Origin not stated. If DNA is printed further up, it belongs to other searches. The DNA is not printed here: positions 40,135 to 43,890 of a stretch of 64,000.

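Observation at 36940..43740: Translationally coupled SNF2 helicase / MoxR AAA+ / zincin-VWA cassette with a Sel1 protein: candidate uncharacterised conflict system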

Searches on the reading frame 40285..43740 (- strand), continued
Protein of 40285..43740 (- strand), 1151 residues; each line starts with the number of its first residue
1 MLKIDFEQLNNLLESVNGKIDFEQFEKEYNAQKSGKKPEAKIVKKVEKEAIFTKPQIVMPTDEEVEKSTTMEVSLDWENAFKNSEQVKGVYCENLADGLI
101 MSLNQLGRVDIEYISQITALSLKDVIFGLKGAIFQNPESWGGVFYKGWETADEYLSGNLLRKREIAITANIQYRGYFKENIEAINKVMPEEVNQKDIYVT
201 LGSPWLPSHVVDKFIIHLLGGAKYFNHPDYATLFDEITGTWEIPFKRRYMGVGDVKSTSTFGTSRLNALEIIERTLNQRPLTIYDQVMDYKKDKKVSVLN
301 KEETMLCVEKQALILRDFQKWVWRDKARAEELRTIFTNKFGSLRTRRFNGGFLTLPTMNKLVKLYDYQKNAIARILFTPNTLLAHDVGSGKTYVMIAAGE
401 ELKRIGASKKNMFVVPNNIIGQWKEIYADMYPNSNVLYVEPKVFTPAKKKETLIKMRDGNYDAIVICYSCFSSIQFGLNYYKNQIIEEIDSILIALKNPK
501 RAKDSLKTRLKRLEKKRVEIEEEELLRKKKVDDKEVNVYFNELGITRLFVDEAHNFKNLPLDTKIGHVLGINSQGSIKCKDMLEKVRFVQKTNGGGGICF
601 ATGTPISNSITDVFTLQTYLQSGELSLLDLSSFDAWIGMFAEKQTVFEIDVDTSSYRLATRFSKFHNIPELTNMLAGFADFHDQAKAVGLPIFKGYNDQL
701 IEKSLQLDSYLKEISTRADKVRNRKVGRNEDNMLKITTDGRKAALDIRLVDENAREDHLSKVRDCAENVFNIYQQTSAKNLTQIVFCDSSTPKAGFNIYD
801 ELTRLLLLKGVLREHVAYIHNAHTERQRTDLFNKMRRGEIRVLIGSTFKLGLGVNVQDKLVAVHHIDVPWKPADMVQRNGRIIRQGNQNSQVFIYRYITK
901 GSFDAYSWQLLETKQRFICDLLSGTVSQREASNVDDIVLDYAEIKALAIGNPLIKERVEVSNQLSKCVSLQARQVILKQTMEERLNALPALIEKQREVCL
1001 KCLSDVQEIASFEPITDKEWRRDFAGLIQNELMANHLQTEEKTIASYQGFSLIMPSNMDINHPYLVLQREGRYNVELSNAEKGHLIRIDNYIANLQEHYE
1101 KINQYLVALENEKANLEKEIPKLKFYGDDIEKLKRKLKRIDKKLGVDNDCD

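Call 47: search_protein_families(library=pfam, alignment_id=A2, max_evalue=0.0001)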
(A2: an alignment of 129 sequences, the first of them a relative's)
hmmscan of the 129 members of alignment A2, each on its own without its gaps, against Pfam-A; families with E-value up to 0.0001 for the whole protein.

A. member 1, L005:9311-9850:+ (179 aa): 0 families

B. families by the number of members that match (of 129 scanned): 99 families (the first 25 are shown)
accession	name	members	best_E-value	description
PF13306.12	LRR_5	9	2e-114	BspA type Leucine rich repeat region (6 copies)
PF13280.12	WYL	8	2.9e-14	WYL domain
PF00004.35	AAA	6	2.4e-21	ATPase family associated with various cellular activities (AAA)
PF25583.1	WCX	5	1.3e-07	WCX domain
PF17866.7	AAA_lid_6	4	1.6e-17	AAA lid domain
PF13855.12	LRR_8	4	1.8e-07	Leucine rich repeat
PF00753.33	Lactamase_B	3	3.6e-28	Metallo-beta-lactamase superfamily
PF03235.19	GmrSD_N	3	4.7e-20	GmrSD restriction endonuclease, N-terminal domain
PF00149.33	Metallophos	3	4e-18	Calcineurin-like phosphoesterase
PF01381.28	HTH_3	3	4.2e-17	Helix-turn-helix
PF12844.13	HTH_19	3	2e-07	Helix-turn-helix domain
PF14284.11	PcfJ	3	1.5e-06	PcfJ-like protein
PF07859.19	Abhydrolase_3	2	8.4e-60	alpha/beta hydrolase fold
PF11074.14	DUF2779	2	2.9e-46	Domain of unknown function(DUF2779)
PF00958.27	GMP_synt_C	2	1.3e-35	GMP synthase C terminal domain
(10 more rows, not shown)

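Call 48: search_protein_families(library=padloc, alignment_id=A2, max_evalue=1e-10)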
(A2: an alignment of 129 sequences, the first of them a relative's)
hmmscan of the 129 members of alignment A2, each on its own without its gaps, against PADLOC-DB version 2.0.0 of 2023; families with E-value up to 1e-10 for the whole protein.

A. member 1, L005:9311-9850:+ (179 aa): 0 families

B. families by the number of members that match (of 129 scanned): 30 families (the first 25 are shown)
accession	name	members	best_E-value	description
PDLC01652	WYL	8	3.3e-31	"CAS-I,CAS-II,CAS-III,CAS-IV,CAS-V,CAS-VI; associated_signaling"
PDLC01457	WYL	8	1.2e-18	"CAS-I,CAS-II,CAS-III,CAS-IV,CAS-V,CAS-VI; associated_signaling"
PDLC04983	PDC-S26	2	1.5e-47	-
PDLC04980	PDC-S26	2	2.1e-37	-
PDLC04974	PDC-S26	2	8.5e-37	-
PDLC02196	IetA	2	1.8e-21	-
PDLC04972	PDC-S26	2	2.2e-21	-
PDLC04977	PDC-S26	2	8.6e-21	-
PDLC02195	IetA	2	2.5e-18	-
PDLC04900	PDC-S08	1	2.8e-132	-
PDLC04816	PDC-S02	1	6.2e-93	-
PDLC01803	CARF1--CARF_HEPN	1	2.4e-71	-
PDLC01797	CARF1--CARF_HEPN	1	1.5e-66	-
PDLC01638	Csm6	1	3.4e-43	CAS-III; associated_signaling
PDLC01804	CARF1--CARF_HEPN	1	6.2e-42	-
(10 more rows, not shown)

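Call 90: search_protein_families(library=pfam, alignment_id=A6, max_evalue=0.0001)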
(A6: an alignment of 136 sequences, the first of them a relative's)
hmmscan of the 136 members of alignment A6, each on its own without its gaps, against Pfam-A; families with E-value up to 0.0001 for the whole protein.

A. member 1, L005:6482-8923:+ (813 aa): 1 family
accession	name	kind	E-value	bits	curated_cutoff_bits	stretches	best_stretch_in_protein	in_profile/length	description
PF03235.19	GmrSD_N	-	1.7e-18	67.9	33.2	1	28-278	9-198/199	GmrSD restriction endonuclease, N-terminal domain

B. families by the number of members that match (of 136 scanned): 121 families (the first 25 are shown)
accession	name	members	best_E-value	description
PF00004.35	AAA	8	2.6e-24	ATPase family associated with various cellular activities (AAA)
PF13280.12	WYL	8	2.5e-13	WYL domain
PF17866.7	AAA_lid_6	6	5.3e-17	AAA lid domain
PF03235.19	GmrSD_N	5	9e-34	GmrSD restriction endonuclease, N-terminal domain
PF06189.17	5-nucleotidase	4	2.6e-133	5'-nucleotidase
PF25583.1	WCX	4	1.6e-07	WCX domain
PF04055.27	Radical_SAM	3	1.4e-18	Radical SAM superfamily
PF13306.12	LRR_5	2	8.5e-55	BspA type Leucine rich repeat region (6 copies)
PF01554.23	MatE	2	9e-37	MatE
PF13229.12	Beta_helix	2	5e-24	Right handed beta helix region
PF07728.20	AAA_5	2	5.6e-19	AAA domain (dynein-related subfamily)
PF14501.12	HATPase_c_5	2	1.6e-14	GHKL domain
PF00037.32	Fer4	2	1.8e-11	4Fe-4S binding domain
PF13237.11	Fer4_10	2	9.1e-09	4Fe-4S dicluster domain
PF12837.12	Fer4_6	2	4.2e-08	4Fe-4S binding domain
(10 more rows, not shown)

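Call 91: search_protein_families(library=padloc, alignment_id=A6, max_evalue=1e-10)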
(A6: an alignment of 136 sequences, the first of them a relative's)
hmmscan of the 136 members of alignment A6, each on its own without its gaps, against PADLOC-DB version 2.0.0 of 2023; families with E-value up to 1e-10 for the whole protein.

A. member 1, L005:6482-8923:+ (813 aa): 0 families

B. families by the number of members that match (of 136 scanned): 131 families (the first 25 are shown)
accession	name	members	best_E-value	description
PDLC01652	WYL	8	1.8e-30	"CAS-I,CAS-II,CAS-III,CAS-IV,CAS-V,CAS-VI; associated_signaling"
PDLC01457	WYL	5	1.2e-14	"CAS-I,CAS-II,CAS-III,CAS-IV,CAS-V,CAS-VI; associated_signaling"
PDLC04900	PDC-S08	4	3.3e-132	-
PDLC04154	HEC-06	2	1.2e-36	-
PDLC04155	HEC-06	2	3.5e-36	-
PDLC04157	HEC-06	2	7.4e-34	-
PDLC02687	Orf5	2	7.9e-33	Orf5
PDLC02695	Orf5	2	2.7e-29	Orf5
PDLC02693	Orf5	2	4.5e-28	Orf5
PDLC02701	Orf5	2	1.1e-27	Orf5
PDLC02700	Orf5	2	9.3e-27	Orf5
PDLC02686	Orf5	2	1.6e-18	Orf5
PDLC02792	SspE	2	3.7e-16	SspE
PDLC04984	PDC-S27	1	1.5e-174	-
PDLC03739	RT_Ec107-like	1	1.5e-117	retron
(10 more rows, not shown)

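Call 92: predict_structure(alignment_id=A4)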
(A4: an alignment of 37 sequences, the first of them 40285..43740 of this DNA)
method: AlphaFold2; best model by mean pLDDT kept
length: 1151 residues; sequences in the alignment: 37
mean_pLDDT: 65.9   pTM: 0.39
mean pLDDT of the five models: 65.9, 65.3, 63.6, 63.3, 57.3
residues with pLDDT >= 90: 86; 70-90: 503; 50-70: 254; < 50: 308
segments of 3 or more residues with pLDDT < 50: 1-6, 17-24, 31-41, 54-56, 67-87, 92-161, 187-197, 292-295, 339-348, 532-534, 559-574, 604-687, 907-951, 1147-1151
pLDDT, mean of each block of 10 residues (from residue 1): 44 51 51 43 51 52 49 35 47 41 33 40 43 34 32 39 59 60 53 45 71 80 62 65 75 59 77 71 60 52 71 80 79 58 39 79 80 72 61 90 84 90 91 91 81 89 90 84 83 75 71 82 74 64 89 63 34 55 81 77 46 38 30 28 26 30 36 38 46 68 83 78 67 73 80 74 89 87 78 69 90 87 79 84 76 61 75 57 65 82 53 38 30 31 33 61 68 78 87 90 88 79 86 81 88 86 87 86 84 89 90 87 83 85 60 34
secondary structure, 60 per line:
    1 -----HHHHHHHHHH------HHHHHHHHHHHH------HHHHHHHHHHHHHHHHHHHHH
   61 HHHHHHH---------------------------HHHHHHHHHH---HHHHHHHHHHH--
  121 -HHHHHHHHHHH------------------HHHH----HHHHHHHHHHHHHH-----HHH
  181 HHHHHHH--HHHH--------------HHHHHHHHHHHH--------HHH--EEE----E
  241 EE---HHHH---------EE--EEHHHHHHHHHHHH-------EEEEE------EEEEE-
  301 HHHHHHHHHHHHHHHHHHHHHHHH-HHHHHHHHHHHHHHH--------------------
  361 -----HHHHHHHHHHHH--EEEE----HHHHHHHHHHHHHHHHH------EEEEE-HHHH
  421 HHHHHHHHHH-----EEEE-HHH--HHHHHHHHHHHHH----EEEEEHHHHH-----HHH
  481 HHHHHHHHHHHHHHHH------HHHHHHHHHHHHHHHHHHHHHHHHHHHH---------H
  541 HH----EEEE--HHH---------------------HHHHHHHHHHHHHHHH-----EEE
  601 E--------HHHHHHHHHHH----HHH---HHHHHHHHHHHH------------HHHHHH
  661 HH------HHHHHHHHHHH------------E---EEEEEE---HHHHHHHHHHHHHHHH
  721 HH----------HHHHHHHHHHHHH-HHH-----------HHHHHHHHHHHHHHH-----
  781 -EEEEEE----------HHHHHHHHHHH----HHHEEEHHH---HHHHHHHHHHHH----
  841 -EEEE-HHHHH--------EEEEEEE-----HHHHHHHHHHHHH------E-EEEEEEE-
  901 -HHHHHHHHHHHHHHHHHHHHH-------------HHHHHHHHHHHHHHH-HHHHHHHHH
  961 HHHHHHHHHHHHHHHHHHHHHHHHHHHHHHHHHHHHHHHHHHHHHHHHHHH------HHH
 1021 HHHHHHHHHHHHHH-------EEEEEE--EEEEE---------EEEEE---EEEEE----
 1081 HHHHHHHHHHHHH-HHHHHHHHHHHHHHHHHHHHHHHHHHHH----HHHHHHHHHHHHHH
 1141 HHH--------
elements in order (helices of 4 or more, strands of 3 or more residues): H6-15 H22-33 H40-67 H95-104 H108-118 H122-132 H151-154 H159-172 H178-187 H190-193 H208-219 E233-235 E240-242 H246-249 H265-276 E284-288 E295-299 H301-324 H326-340 H366-377 E380-383 H388-404 E411-415 H417-430 E436-439 H446-458 E463-467 H468-472 H478-496 H503-530 E547-550 H577-592 E598-601 H610-620 H631-642 H655-662 H669-679 E696-701 H705-722 H733-745 H761-775 E782-787 H798-808 E816-818 H825-836 E842-845 H847-851 E860-866 H872-884 E893-899 H902-922 H936-950 H952-1011 H1018-1034 E1042-1047 E1050-1054 E1064-1068 E1072-1076 H1081-1093 H1095-1122 H1127-1143
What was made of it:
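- On SWI2/SNF2 ATPase superfamily: The model is of moderate quality, pLDDT 65.9 (call 92).
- Tried and rejected: The AlphaFold2 model of the helicase N-terminus (aa 1-160) has low confidence, so that region's fold was not interpreted (call 92).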

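Call 93: search_protein_representatives(protein=window:40285-43740:-)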
Query: 1151 residues. Proteins with E-value up to 0.001 (for the whole library): 15444; up to 1e-10: 10840; up to 1e-30: 6964. The best 150 are listed.
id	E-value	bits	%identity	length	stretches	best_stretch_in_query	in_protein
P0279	0.0e+00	1214.7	40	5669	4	91-794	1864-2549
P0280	0.0e+00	1130.4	49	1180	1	62-1148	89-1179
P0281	0.0e+00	1095.1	50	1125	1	94-1147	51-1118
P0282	0.0e+00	1076.0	49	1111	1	81-1148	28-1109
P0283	0.0e+00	1063.1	48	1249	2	62-1022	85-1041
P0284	0.0e+00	1043.7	57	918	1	10-884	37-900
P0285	0.0e+00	1020.8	47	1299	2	28-1058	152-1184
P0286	0.0e+00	1020.6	47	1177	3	233-1012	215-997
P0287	0.0e+00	1015.1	47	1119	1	67-1147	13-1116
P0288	2.5e-295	998.9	47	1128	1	68-1147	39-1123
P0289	6.6e-292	987.6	45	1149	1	72-1146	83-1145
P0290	2.1e-290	982.6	47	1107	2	534-1146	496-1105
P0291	2.5e-284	962.5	46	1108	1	71-1147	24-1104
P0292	6.0e-283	958.0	52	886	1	281-1148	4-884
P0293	2.6e-281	952.6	49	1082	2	538-1147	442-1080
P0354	5.1e-214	729.7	39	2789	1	92-1122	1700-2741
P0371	9.2e-211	718.9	38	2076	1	96-1120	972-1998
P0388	6.2e-208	709.6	38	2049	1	75-1120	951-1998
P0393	2.1e-207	707.8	39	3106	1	79-1120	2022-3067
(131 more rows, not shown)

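Call 96: find_related_loci(query=A7, collection=metagenome_contigs, flank=6000)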
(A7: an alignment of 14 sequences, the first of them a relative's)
Query A7 (1075 aa) in metagenome_contigs; peptide patterns used: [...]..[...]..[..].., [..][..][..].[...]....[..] (x = any residue, [..] = any of these).
600 stretches matched a pattern (row limit reached: there are more); 572 encode a relative of the query (tblastn E <= 1e-3); the best 80 are kept; 80 distinct loci.
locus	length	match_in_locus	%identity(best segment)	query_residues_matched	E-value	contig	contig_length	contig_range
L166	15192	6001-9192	40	25-1060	0e+0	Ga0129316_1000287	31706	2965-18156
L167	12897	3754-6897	40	25-1037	0e+0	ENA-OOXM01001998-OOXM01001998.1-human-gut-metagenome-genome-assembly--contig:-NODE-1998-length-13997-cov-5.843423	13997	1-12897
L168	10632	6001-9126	40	25-1042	0e+0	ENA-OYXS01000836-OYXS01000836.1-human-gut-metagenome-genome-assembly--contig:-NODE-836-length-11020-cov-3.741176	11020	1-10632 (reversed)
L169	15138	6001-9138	40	25-1042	0e+0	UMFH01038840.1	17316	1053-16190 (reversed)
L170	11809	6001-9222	39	26-1066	0e+0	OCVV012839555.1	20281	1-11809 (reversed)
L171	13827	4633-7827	39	16-1064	0e+0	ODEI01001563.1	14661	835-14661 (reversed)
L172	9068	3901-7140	39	2-1060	0e+0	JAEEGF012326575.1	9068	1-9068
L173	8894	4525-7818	38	2-1066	0e+0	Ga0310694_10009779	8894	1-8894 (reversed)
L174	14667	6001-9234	36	25-1060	0e+0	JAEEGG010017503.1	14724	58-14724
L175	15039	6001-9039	38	24-1028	0e+0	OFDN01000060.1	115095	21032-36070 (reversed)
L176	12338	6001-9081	36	24-1028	0e+0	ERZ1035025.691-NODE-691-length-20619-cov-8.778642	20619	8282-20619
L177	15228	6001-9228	36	2-1060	0e+0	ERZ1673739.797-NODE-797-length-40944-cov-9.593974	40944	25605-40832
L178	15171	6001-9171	37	26-1061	0e+0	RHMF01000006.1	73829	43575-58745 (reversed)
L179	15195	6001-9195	35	24-1075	0e+0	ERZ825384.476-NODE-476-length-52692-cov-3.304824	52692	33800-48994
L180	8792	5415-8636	36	25-1075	0e+0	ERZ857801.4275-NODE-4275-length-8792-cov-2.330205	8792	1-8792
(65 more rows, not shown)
